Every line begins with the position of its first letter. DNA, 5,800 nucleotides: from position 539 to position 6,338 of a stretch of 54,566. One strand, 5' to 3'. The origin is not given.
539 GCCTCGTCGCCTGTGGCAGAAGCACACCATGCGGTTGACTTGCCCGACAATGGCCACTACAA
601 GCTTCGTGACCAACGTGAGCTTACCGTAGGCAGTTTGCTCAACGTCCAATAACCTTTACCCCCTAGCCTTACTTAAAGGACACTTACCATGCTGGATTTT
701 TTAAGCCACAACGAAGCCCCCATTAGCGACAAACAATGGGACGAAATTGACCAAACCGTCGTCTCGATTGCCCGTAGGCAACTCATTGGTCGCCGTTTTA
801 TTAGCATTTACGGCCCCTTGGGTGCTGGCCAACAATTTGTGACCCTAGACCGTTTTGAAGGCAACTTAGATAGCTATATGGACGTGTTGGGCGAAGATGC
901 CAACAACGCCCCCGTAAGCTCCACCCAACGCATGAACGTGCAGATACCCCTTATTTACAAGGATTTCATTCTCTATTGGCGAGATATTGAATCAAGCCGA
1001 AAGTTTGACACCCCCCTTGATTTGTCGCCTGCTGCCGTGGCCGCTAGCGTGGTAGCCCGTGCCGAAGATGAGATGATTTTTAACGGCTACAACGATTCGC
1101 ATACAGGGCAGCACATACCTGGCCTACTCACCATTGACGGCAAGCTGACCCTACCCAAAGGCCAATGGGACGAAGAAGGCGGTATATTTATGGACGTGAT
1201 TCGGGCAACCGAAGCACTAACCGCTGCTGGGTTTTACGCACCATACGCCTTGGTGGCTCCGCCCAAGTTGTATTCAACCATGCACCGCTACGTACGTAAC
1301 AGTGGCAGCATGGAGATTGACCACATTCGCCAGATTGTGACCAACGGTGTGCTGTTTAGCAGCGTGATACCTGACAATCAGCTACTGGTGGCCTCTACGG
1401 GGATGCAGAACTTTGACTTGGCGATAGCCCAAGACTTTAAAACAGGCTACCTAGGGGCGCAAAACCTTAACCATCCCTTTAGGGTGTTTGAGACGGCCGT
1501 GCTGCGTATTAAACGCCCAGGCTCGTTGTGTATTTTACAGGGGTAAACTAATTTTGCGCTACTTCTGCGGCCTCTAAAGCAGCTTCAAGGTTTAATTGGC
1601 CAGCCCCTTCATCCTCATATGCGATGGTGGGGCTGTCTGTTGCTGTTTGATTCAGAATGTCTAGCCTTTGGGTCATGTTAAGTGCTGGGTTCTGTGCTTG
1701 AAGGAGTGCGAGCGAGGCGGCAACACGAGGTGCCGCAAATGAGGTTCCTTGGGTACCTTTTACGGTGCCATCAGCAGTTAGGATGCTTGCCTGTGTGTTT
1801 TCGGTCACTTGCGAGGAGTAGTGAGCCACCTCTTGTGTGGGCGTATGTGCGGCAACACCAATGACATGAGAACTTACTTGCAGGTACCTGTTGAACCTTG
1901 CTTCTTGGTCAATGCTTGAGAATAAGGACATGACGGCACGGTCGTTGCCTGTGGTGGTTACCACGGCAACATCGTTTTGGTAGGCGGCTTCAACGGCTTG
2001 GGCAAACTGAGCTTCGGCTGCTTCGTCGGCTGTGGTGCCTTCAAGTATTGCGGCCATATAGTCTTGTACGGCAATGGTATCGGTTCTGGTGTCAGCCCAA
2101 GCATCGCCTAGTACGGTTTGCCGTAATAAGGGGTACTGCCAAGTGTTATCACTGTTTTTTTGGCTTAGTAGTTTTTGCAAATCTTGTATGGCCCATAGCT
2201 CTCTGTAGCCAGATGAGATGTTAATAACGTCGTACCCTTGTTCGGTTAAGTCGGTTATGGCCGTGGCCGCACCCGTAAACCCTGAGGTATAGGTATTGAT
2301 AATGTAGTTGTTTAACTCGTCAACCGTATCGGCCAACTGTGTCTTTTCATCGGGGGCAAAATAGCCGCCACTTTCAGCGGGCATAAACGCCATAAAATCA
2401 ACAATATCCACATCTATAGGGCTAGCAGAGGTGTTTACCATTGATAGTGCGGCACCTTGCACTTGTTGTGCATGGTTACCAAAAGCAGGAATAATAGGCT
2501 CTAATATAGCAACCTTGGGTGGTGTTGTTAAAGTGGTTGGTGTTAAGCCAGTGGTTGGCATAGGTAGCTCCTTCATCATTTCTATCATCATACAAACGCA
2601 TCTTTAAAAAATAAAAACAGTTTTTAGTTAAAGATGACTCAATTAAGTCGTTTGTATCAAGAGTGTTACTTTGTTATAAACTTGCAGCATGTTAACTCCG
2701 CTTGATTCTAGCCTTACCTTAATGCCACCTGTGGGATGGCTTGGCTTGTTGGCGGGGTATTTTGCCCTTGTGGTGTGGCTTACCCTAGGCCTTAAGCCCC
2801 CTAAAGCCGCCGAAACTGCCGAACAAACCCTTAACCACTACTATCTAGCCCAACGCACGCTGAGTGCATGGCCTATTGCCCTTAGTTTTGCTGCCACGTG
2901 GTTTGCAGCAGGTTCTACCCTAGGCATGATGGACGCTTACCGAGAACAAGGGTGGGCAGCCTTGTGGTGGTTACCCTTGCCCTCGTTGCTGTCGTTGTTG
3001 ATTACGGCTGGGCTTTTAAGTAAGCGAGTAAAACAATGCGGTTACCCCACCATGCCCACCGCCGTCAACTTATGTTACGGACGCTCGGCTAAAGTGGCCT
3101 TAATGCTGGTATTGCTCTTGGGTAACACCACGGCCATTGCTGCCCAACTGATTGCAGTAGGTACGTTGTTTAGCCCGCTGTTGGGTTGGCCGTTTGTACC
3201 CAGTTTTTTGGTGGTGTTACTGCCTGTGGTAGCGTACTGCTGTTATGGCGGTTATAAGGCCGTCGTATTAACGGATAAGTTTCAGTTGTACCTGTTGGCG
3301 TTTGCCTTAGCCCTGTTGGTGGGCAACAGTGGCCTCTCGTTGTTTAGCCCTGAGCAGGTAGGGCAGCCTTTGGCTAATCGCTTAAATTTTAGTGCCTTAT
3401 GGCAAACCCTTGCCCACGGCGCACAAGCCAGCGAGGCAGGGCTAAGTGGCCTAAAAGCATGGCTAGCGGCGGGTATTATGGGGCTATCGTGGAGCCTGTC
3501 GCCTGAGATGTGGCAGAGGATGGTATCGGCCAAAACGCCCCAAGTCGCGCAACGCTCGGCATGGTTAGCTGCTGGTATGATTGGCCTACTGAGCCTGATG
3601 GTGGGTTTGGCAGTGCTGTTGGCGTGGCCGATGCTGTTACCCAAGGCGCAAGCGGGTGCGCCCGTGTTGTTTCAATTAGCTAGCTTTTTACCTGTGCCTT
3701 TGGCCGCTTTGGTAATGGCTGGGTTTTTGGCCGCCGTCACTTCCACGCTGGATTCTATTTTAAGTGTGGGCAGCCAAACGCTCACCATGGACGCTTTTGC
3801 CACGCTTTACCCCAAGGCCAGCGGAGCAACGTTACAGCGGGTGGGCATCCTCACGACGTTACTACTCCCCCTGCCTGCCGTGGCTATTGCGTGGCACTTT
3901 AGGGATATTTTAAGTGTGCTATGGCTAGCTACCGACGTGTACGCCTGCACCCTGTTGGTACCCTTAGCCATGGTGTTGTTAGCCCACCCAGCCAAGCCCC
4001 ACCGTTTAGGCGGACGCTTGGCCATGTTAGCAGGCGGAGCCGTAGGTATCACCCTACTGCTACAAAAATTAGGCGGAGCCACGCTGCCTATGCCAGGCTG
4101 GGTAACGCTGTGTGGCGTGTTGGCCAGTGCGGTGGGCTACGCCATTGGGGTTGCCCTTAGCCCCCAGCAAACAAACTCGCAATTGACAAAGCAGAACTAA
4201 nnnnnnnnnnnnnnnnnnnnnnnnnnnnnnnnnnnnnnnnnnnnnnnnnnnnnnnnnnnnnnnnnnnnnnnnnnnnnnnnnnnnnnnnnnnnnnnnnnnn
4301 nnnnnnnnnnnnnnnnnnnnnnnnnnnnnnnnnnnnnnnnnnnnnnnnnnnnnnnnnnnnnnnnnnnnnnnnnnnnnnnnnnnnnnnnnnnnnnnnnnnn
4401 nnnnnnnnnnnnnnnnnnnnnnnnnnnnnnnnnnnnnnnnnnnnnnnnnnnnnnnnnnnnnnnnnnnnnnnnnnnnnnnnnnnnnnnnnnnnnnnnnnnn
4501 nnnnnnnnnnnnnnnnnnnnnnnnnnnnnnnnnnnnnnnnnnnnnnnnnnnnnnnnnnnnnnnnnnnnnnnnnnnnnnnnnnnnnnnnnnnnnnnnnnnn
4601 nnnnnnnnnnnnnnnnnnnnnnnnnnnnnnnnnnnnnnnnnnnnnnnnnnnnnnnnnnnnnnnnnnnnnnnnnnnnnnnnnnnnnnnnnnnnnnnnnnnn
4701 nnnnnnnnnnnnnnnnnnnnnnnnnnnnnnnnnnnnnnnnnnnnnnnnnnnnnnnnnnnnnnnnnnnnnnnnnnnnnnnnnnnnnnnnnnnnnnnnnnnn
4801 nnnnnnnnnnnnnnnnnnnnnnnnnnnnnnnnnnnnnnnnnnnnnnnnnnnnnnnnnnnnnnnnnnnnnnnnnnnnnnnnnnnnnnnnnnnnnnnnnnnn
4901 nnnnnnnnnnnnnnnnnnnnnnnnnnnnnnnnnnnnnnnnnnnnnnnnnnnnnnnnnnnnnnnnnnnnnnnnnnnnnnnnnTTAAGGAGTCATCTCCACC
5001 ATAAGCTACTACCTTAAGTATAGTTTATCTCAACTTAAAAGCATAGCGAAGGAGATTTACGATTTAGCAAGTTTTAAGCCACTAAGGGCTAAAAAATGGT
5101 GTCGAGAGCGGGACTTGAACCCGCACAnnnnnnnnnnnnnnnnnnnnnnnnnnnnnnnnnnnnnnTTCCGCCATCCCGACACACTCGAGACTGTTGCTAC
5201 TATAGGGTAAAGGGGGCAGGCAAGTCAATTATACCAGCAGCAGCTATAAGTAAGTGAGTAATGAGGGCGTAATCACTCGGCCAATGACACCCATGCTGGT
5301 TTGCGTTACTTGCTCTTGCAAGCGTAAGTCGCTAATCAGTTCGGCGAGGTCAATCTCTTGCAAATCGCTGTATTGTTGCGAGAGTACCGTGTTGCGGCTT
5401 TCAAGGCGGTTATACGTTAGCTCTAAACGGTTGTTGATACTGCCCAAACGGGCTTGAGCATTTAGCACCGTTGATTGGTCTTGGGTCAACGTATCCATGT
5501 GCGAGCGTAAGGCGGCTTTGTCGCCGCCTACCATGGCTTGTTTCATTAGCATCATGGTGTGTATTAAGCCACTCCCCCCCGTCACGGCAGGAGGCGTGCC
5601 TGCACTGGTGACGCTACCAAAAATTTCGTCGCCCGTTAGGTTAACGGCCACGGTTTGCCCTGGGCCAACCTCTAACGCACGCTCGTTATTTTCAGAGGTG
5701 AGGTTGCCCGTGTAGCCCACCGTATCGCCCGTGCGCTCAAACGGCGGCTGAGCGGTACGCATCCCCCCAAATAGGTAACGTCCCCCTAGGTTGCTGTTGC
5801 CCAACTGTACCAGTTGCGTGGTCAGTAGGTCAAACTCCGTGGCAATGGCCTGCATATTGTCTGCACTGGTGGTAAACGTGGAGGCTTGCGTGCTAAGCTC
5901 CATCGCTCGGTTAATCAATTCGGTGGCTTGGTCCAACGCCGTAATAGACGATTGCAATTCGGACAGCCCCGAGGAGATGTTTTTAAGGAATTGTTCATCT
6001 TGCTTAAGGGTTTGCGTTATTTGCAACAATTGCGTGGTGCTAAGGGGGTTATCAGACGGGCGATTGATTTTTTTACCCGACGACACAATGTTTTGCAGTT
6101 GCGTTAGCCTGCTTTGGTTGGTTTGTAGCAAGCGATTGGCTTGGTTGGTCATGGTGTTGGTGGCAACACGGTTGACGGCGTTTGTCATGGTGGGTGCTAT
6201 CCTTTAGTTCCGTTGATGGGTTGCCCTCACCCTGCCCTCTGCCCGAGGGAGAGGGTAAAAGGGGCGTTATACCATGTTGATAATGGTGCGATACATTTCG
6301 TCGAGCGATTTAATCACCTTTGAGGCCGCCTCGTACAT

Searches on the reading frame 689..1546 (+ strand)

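Call 34: search_protein_families(library=pfam, proteins=[window:689-1546:+], max_evalue=0.00001)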
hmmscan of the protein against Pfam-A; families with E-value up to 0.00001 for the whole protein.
window:689-1546:+ (285 aa): 1 family
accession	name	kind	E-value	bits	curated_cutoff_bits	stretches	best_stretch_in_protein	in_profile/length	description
PF04454.18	Linocin_M18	-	4.1e-66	223.3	24.3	1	3-270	2-252/253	Encapsulating protein for peroxidase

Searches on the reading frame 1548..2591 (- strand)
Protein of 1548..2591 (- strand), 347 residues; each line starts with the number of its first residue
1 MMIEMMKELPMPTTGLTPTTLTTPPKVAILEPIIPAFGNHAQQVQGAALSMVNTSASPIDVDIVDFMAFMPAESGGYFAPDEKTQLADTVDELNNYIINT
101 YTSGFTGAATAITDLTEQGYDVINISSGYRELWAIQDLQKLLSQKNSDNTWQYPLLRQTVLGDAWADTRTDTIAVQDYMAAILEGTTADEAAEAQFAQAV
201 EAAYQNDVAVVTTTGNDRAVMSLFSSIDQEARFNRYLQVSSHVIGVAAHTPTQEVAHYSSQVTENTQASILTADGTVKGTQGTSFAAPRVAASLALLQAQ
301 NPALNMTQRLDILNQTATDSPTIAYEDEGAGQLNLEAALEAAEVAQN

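Call 34: search_protein_families(library=pfam, proteins=[window:1548-2591:-], max_evalue=0.00001)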
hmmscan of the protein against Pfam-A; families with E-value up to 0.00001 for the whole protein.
window:1548-2591:- (347 aa): 1 family
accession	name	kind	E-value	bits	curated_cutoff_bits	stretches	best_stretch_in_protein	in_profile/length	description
PF00082.27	Peptidase_S8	-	1e-12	48.4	21.8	1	108-320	99-276/288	Subtilase family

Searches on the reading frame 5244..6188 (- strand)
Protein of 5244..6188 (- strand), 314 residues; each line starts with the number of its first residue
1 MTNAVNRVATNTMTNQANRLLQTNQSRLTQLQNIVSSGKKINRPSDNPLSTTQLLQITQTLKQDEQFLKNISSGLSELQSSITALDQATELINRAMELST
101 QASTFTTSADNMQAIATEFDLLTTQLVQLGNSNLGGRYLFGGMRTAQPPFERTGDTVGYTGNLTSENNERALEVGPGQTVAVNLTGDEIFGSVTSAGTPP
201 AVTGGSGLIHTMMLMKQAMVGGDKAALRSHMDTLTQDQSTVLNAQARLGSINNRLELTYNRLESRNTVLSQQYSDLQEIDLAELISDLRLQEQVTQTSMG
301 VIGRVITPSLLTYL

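Call 34: search_protein_families(library=pfam, proteins=[window:5244-6188:-], max_evalue=0.00001)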
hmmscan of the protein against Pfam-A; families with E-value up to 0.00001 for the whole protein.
window:5244-6188:- (314 aa): 2 families
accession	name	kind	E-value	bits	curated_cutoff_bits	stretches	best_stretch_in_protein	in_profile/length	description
PF00669.25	Flagellin_N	-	7.8e-17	62.1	26.6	1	8-143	1-137/139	Bacterial flagellin N-terminal helical region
PF00700.27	Flagellin_C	-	6.5e-08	33.2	23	1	236-314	6-86/86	Bacterial flagellin C-terminal helical region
